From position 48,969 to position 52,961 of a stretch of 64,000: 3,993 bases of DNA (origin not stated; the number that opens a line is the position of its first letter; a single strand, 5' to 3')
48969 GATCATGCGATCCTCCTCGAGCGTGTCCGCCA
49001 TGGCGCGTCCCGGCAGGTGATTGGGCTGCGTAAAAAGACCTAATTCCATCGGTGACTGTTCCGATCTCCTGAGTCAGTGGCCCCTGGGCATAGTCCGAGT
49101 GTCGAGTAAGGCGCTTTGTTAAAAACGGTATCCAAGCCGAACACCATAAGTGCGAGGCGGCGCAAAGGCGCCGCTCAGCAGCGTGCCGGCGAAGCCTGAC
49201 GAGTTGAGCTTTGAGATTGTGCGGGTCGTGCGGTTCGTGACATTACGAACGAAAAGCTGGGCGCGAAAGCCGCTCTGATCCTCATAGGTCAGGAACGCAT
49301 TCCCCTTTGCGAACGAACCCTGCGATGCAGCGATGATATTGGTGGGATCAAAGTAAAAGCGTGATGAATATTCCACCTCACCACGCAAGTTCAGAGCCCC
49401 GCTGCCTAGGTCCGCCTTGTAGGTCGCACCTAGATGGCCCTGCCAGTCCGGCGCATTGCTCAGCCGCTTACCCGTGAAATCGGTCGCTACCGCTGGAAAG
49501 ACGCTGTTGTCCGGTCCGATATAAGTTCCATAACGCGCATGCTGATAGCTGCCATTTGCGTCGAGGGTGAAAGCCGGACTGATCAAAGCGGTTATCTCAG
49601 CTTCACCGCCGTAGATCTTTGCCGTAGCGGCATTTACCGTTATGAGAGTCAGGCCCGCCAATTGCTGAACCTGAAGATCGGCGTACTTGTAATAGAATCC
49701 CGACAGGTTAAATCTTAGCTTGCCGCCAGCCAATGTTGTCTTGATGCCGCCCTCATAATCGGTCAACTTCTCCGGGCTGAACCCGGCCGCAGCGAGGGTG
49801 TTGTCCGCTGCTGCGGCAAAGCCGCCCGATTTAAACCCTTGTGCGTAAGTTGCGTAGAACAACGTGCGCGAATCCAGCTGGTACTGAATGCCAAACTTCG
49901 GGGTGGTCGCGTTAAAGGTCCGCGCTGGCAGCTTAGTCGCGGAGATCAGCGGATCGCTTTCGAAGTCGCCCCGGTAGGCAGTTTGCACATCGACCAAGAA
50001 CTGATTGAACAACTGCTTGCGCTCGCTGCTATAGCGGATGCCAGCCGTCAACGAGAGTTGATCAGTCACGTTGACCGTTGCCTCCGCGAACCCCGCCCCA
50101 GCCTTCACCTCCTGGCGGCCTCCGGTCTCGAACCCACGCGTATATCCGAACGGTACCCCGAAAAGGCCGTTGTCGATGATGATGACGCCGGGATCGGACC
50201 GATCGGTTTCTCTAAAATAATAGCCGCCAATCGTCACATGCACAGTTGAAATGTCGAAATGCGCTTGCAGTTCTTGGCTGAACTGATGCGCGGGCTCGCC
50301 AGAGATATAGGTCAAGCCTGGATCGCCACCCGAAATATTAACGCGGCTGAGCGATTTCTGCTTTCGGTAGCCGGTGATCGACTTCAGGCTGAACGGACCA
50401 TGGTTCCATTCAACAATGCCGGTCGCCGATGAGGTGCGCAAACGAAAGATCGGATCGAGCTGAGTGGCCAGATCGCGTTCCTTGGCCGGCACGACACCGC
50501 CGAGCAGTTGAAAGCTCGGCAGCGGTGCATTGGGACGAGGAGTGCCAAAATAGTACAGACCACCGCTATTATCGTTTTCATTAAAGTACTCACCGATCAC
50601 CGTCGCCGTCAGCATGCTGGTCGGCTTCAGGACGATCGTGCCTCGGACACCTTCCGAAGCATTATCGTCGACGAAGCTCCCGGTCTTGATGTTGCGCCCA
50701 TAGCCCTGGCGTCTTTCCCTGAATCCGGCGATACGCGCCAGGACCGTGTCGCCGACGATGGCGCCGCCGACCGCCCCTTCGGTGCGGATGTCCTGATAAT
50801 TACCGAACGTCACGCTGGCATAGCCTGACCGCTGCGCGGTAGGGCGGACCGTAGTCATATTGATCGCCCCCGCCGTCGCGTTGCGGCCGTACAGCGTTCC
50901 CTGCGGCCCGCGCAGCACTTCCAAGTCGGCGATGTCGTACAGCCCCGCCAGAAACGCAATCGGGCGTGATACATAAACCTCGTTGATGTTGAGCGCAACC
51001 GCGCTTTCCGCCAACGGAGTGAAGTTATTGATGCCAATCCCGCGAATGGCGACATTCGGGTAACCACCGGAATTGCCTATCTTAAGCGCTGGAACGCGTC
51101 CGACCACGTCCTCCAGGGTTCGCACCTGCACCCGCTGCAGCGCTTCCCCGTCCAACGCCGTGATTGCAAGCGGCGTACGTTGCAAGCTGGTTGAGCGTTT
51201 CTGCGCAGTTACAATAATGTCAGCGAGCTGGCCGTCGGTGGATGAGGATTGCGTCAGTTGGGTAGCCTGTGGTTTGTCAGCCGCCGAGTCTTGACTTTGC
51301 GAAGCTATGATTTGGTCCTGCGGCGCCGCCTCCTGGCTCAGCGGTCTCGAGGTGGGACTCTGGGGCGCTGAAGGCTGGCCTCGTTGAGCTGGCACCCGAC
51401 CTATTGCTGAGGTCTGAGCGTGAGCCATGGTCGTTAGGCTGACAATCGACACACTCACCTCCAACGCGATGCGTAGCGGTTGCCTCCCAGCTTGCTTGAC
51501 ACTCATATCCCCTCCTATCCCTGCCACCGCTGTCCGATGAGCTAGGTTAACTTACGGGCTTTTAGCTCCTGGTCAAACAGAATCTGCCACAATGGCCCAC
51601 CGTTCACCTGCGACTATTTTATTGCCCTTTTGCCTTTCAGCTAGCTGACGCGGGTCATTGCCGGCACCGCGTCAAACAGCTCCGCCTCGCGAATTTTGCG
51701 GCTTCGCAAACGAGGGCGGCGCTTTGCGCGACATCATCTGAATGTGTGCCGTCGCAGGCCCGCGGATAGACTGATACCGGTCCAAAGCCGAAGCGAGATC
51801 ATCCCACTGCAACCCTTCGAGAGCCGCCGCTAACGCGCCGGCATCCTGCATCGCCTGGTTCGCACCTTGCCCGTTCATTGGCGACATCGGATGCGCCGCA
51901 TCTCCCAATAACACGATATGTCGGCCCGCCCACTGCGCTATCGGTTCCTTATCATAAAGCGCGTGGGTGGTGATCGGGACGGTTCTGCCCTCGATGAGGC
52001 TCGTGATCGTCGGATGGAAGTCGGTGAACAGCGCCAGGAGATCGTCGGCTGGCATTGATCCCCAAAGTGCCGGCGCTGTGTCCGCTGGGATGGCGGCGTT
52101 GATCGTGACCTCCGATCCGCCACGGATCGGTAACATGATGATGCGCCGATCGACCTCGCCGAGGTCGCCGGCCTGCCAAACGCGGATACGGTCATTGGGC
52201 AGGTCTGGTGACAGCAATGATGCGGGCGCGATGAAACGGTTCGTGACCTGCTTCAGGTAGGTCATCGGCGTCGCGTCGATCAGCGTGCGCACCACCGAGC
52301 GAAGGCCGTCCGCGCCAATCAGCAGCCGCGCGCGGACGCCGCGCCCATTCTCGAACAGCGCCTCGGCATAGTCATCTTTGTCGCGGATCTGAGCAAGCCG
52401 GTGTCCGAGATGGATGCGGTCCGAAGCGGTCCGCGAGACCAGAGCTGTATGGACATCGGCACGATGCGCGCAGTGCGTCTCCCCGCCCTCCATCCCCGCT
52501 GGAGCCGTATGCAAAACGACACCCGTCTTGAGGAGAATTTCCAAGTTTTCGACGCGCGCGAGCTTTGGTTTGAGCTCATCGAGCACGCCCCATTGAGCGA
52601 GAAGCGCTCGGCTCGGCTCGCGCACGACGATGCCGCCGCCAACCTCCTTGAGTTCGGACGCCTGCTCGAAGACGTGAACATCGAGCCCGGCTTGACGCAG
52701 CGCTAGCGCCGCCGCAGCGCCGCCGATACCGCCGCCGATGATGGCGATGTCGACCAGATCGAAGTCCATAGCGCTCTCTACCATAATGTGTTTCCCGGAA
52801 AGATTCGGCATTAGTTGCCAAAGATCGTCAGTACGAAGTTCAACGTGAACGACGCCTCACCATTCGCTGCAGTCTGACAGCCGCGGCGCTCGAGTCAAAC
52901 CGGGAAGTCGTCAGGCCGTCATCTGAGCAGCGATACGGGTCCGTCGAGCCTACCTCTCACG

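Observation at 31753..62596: A 16-bp motif, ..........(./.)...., recurs upstream of four operons and suggests an unannotated regulon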

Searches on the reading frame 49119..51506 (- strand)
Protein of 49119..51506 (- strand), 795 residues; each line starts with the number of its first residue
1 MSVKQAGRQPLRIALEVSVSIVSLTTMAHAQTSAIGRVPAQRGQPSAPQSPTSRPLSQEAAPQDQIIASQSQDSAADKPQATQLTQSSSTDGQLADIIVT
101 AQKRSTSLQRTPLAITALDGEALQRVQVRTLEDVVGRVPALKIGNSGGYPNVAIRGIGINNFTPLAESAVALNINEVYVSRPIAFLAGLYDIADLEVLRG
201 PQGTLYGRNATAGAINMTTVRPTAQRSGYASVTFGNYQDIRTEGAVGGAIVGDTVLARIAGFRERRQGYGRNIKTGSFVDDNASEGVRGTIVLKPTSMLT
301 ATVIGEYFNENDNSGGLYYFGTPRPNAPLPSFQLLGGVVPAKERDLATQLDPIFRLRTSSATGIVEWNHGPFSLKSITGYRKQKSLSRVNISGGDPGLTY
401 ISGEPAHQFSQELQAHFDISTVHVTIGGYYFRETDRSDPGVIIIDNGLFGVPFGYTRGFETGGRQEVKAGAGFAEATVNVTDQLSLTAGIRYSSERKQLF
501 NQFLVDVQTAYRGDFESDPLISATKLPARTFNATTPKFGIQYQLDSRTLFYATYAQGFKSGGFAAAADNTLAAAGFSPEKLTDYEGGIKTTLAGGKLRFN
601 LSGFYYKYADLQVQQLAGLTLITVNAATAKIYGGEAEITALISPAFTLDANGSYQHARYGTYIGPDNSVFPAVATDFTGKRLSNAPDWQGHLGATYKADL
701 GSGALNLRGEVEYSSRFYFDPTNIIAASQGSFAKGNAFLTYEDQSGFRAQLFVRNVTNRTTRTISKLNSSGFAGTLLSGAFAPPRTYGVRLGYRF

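Call 81: find_homologous_proteins(query=window:49119-51506:-, max_evalue=1e-100)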
Query window:49119-51506:- (795 aa): 448 proteins with E <= 1e-100 among 8000 candidates; the best 120 are listed.
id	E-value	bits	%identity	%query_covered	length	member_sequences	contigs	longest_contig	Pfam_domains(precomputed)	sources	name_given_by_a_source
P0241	0.0e+0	1572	90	100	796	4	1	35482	PF07715.21,PF00593.31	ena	-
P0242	1.5e-288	977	62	89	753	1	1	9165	PF07715.21,PF00593.31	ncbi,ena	-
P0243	7.8e-266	902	58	92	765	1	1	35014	PF07715.21,PF00593.31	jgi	-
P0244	2.2e-265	901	58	89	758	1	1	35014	PF07715.21,PF00593.31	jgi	-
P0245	1.9e-262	891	59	89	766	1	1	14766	PF07715.21,PF00593.31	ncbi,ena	-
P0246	1.2e-261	888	56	99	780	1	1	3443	PF07715.21,PF00593.31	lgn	-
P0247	4.9e-236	804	51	92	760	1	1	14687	PF07715.21,PF00593.31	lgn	-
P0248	5.4e-233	793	54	89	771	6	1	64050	PF07715.21,PF00593.31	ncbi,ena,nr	ncbi:MAG TPA: TonB-dependent receptor [Allosphingosinicella sp.]|nr:TonB-dependent receptor [Allosph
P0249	1.5e-231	789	52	88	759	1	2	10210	PF07715.21,PF00593.31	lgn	-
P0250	1.1e-229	783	53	90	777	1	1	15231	PF07715.21,PF00593.31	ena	-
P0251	3.1e-228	778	53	90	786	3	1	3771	PF07715.21,PF00593.31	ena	-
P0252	7.8e-228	776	54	90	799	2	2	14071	PF07715.21,PF00593.31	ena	-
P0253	4.2e-225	767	51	93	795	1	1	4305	PF07715.21,PF00593.31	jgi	jgi:iron complex outermembrane receptor protein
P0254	9.1e-223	760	52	89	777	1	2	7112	PF07715.21,PF00593.31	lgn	-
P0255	4.8e-222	757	53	88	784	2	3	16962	PF07715.21,PF00593.31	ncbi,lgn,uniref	ncbi:MAG TPA: TonB-dependent receptor [Sphingobium sp.]|uniref:TonB-dependent receptor n=1 Tax=Sphin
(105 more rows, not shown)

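Call 82: find_encoding_contigs(protein=P0241, flank=10000, max_places=3)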
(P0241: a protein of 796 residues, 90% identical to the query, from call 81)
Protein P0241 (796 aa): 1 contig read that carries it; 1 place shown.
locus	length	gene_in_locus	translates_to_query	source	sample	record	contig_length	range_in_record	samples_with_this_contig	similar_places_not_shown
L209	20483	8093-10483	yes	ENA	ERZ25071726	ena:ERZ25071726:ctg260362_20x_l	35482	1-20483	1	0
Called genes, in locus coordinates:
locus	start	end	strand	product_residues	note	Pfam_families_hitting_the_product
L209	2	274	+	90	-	?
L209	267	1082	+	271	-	PF00378:ECH_1, PF16113:ECH_2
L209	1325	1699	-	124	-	PF07681:DoxX (faint), PF13564:DoxX_2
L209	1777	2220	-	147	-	PF00190:Cupin_1 (weak), PF07883:Cupin_2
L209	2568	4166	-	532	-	PF00135:COesterase, PF20434:BD-FAE, PF07859:Abhydrolase_3 (faint)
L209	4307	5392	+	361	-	-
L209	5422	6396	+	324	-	-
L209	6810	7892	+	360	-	PF01266:DAO (weak), PF01494:FAD_binding_3, PF07992:Pyr_redox_2 (weak), PF13450:NAD_binding_8 (weak)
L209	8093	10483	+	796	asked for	PF07715:Plug, PF00593:TonB_dep_Rec_b-barrel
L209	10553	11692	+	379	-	PF00296:Bac_luciferase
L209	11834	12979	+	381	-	PF08240:ADH_N, PF00107:ADH_zinc_N, PF13602:ADH_zinc_N_2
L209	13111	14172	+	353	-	PF00355:Rieske, PF19112:VanA_C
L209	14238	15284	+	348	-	PF16868:NMT1_3 (faint)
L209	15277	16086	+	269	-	PF00106:adh_short, PF08659:KR, PF13561:adh_short_C2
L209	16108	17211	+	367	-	PF00296:Bac_luciferase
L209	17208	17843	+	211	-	PF03358:FMN_red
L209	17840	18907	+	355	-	PF04909:Amidohydro_2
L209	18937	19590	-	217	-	PF00440:TetR_N, PF14246:TetR_C_7 (weak)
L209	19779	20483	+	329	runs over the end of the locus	PF23023:Anti-Pycsar_Apyc1 (faint), PF00753:Lactamase_B, PF12706:Lactamase_B_2 (weak)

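Call 83: find_encoding_contigs(protein=P0243, flank=10000, max_places=3)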
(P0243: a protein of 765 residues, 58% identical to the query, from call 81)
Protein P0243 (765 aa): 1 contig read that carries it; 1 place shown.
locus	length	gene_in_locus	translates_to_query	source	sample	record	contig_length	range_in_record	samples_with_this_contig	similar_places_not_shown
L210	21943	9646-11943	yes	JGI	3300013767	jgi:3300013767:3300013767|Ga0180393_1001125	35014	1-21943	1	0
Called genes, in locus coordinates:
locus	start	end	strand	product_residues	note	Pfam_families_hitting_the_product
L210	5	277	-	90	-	-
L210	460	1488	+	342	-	PF00903:Glyoxalase, PF13669:Glyoxalase_4 (weak), PF00903:Glyoxalase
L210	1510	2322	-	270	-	PF14023:Bestrophin-like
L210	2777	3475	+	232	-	PF13610:DDE_Tnp_IS240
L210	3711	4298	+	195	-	PF00440:TetR_N (weak), PF13977:TetR_C_6, PF16925:TetR_C_13 (weak)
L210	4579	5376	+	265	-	PF02798:GST_N, PF13409:GST_N_2, PF13417:GST_N_3, PF00043:GST_C (weak), PF13410:GST_C_2, PF14497:GST_C_3 (weak)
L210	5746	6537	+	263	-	PF00440:TetR_N, PF14246:TetR_C_7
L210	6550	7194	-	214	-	PF01596:Methyltransf_3, PF13578:Methyltransf_24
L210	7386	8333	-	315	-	PF00903:Glyoxalase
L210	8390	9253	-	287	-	PF01557:FAA_hydrolase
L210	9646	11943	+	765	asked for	PF07715:Plug, PF00593:TonB_dep_Rec_b-barrel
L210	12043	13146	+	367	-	PF00296:Bac_luciferase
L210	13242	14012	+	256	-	PF00106:adh_short, PF01370:Epimerase (weak), PF08659:KR, PF13561:adh_short_C2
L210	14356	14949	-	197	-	PF03358:FMN_red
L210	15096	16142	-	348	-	PF00355:Rieske, PF19112:VanA_C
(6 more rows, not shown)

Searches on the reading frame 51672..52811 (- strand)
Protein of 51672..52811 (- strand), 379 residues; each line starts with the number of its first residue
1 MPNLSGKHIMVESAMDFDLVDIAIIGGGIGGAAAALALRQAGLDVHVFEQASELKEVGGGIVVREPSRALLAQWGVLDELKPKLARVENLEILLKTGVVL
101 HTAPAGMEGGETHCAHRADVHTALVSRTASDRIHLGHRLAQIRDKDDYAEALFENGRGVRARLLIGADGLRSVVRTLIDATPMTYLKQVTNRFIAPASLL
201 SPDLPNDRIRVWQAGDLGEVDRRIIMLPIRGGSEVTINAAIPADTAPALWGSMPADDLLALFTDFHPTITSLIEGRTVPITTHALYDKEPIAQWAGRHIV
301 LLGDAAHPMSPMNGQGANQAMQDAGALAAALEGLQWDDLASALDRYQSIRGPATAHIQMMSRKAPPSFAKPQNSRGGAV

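Call 28: search_protein_families(library=ncbifam, proteins=[window:51672-52811:-], max_evalue=0.001)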
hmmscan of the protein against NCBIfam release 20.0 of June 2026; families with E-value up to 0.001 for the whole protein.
window:51672-52811:- (379 aa): 79 families (the best 25 are shown)
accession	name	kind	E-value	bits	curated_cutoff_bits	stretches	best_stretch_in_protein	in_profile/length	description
NF006021.0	PRK08163.1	equivalog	3.6e-47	161.3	459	1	22-363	8-352/398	3-hydroxybenzoate 6-monooxygenase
NF005243.0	PRK06753.1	equivalog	1.5e-46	159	365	1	21-363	2-333/374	hypothetical protein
NF033623.1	urate_HpxO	equivalog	3.5e-45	154.5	500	1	22-363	2-341/381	FAD-dependent urate hydroxylase HpxO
NF005720.0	PRK07538.1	subfamily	4.4e-43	147.7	400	1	21-367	4-367/418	hypothetical protein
NF005566.0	PRK07236.1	subfamily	6.4e-40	137.2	333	2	21-202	8-185/386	hypothetical protein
NF005313.0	PRK06847.1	subfamily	1.3e-38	132.9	372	2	21-197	6-190/375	hypothetical protein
TIGR03219.1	salicylate_mono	equivalog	1.4e-28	99.8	446.35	3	221-364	217-369/414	salicylate 1-monooxygenase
TIGR01988.1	Ubi-OHases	subfamily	7e-27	94.3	224.65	2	21-178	1-171/387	ubiquinone biosynthesis hydroxylase, UbiH/UbiF/VisC/COQ6 family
NF005062.0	PRK06475.1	equivalog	1e-24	87.2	524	1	22-357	6-350/401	FAD-binding protein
NF005788.0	PRK07608.1-3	equivalog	1.4e-22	80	478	2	21-185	4-181/388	UbiH/UbiF family hydroxylase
TIGR01984.1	UbiH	equivalog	8e-22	77.6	392.2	2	21-179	1-169/382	2-octaprenyl-6-methoxyphenyl hydroxylase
NF005761.0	PRK07588.1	equivalog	3.4e-21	75.6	454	2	22-178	3-164/392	FAD-binding domain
NF004829.0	PRK06183.1-3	subfamily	7.4e-20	71.2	390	1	19-361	8-353/520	bifunctional 3-(3-hydroxy-phenyl)propionate/3-hydroxycinnamic acid hydroxylase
TIGR02032.1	GG-red-SF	subfamily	3.1e-19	69.8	158.8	1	21-179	2-156/297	geranylgeranyl reductase family protein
NF005691.0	PRK07494.1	equivalog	6.2e-19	67.8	459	2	16-176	5-172/404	UbiH/UbiF family hydroxylase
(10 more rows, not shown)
